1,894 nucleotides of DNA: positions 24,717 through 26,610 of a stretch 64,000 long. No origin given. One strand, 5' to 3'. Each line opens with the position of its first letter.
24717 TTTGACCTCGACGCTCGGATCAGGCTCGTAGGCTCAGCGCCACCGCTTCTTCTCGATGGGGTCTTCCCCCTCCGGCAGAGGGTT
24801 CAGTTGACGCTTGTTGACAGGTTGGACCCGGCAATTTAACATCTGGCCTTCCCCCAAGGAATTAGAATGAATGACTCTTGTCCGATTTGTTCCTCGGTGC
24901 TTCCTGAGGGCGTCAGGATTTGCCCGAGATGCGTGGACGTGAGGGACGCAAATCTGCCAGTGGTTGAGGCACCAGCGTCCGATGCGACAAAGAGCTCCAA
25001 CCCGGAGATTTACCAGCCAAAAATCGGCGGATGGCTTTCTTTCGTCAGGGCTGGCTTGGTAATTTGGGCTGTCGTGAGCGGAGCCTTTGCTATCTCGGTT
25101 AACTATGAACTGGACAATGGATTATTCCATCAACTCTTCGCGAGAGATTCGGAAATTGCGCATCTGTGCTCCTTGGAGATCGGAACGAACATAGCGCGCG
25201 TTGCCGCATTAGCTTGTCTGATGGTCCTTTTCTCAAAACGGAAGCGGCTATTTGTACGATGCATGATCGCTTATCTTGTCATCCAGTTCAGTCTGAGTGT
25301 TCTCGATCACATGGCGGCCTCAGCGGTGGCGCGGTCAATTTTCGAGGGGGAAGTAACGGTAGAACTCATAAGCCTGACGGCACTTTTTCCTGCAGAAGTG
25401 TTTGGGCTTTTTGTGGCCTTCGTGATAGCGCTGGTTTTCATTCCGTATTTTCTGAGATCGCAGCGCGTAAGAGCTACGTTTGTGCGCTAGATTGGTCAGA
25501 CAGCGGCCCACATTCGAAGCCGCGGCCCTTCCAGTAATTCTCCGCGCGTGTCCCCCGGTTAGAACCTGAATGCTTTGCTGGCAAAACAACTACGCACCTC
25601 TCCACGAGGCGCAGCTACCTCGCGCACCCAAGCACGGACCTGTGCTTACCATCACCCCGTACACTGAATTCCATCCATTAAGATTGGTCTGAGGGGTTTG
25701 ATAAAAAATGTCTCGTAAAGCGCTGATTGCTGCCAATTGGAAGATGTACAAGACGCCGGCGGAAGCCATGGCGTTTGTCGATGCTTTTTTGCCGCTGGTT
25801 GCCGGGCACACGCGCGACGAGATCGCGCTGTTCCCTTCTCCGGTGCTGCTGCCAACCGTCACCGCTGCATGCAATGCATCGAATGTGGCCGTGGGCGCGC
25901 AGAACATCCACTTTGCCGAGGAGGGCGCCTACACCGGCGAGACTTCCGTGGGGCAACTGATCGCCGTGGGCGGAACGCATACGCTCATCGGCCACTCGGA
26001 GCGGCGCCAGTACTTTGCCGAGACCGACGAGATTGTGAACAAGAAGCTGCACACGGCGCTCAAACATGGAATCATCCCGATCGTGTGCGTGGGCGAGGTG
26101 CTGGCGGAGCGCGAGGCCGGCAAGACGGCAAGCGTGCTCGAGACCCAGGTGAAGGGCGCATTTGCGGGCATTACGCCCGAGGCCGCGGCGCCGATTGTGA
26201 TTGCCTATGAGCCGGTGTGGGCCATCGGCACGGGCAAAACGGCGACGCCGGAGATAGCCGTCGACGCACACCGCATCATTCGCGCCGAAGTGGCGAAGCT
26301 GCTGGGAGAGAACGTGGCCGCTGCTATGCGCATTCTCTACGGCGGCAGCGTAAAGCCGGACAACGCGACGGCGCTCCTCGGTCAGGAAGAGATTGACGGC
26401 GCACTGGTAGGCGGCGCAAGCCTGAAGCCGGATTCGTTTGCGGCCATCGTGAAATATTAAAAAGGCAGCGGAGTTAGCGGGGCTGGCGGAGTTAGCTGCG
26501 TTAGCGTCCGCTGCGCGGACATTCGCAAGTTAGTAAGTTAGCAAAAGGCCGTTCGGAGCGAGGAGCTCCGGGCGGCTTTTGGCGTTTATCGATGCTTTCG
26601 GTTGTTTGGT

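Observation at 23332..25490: Lower-GC three-gene cassette inserted between pgk and tpiA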

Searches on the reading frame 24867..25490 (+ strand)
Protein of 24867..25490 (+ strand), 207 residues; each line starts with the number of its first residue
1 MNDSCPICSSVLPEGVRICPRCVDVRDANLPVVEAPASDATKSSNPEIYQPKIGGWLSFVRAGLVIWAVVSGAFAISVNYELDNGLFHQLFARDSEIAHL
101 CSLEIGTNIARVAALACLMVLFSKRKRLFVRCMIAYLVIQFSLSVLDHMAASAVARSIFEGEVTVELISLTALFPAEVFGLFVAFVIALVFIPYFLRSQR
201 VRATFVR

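Call 3: search_protein_families(library=pfam, proteins=[window:24867-25490:+], max_evalue=1)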
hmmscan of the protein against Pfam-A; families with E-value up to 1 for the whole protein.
window:24867-25490:+ (207 aa): 6 families
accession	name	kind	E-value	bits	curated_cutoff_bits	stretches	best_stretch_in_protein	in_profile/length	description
PF10754.15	DUF2569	-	5.3e-17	63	26.5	1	52-206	3-143/143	Protein of unknown function (DUF2569)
PF18912.6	DZR_2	-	0.067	13.5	27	1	4-23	9-28/56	Double zinc ribbon domain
PF12773.13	DZR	-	0.12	13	27.3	1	3-22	25-44/45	Double zinc ribbon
PF23146.2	Zf_IFT144_1st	-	0.15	12.4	27.5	1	4-22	6-24/25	IFT144, first zinc finger domain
PF13248.11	Zn_ribbon_3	-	0.57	10.2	27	0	4-22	4-22/26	zinc-ribbon domain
PF10571.15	UPF0547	-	0.85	10.2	29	0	4-22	2-20/26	Uncharacterised protein family UPF0547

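Call 4: search_protein_families(library=padloc, proteins=[window:24867-25490:+], max_evalue=1)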
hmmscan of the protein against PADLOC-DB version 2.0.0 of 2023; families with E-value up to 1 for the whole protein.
window:24867-25490:+ (207 aa): 0 families

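Call 6: search_protein_families(library=ncbifam, proteins=[window:24867-25490:+], max_evalue=1)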
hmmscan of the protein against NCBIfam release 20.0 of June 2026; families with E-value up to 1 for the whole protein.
window:24867-25490:+ (207 aa): 2 families
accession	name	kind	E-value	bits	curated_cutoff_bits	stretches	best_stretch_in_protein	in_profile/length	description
NF002821.0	PRK02983.1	equivalog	0.04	11.9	742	1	40-192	8-132/1102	bifunctional lysylphosphatidylglycerol synthetase/lysine--tRNA ligase LysX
NF004932.0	PRK06287.1-3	equivalog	0.095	13.1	191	1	6-76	24-91/105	cobalt transport protein CbiN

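Call 7: search_protein_families(library=phrogs, proteins=[window:24867-25490:+], max_evalue=1)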
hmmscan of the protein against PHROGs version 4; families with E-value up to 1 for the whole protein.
window:24867-25490:+ (207 aa): 1 family
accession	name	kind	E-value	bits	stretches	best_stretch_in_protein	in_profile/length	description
phrog_16989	-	moron, auxiliary metabolic gene and host takeover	0.048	14.7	1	5-58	9-61/122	membrane protein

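Call 16: find_homologous_proteins(query=window:24867-25490:+)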
Query window:24867-25490:+ (207 aa): 1 proteins with E <= 0.001 among 666 candidates.
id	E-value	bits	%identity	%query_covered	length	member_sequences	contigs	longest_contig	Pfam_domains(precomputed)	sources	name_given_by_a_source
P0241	2.1e-128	444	100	100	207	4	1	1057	PF10754.16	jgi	jgi:hypothetical protein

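Call 67: search_dna_similar(query=window:24867-25490:+, collection=plasmids, mode=protein, max_evalue=0.01, max_rows=15)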
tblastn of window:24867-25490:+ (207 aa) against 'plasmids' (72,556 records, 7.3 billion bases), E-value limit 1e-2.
Records with a match: 1; places in all: 1; records where one place covers at least 80% of the query: 0.
Best place of each record, by identity: <60% 1.
By first word of the organism name: Paenibacillus 1.
By predicted mobility (MOB-suite, as given by PLSDB): non-mobilizable 1.
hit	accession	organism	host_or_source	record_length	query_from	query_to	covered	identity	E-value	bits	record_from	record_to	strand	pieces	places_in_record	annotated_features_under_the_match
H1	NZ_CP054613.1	Paenibacillus cellulosilyticus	cell culture,soil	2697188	53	207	75%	26.7%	1e-3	47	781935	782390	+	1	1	none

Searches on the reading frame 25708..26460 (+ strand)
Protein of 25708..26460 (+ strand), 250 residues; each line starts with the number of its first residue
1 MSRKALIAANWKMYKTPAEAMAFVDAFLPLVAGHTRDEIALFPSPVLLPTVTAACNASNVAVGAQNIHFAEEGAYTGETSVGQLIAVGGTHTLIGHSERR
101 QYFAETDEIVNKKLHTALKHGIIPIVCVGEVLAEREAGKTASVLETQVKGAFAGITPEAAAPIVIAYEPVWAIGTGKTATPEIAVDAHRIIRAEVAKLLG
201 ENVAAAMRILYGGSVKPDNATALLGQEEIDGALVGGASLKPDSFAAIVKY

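Call 3: search_protein_families(library=pfam, proteins=[window:25708-26460:+], max_evalue=1)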
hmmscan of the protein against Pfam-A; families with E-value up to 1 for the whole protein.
window:25708-26460:+ (250 aa): 1 family
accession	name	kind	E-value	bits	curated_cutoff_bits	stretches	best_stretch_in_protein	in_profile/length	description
PF00121.24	TIM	-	6.1e-90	301.4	20.1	1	6-249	2-243/245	Triosephosphate isomerase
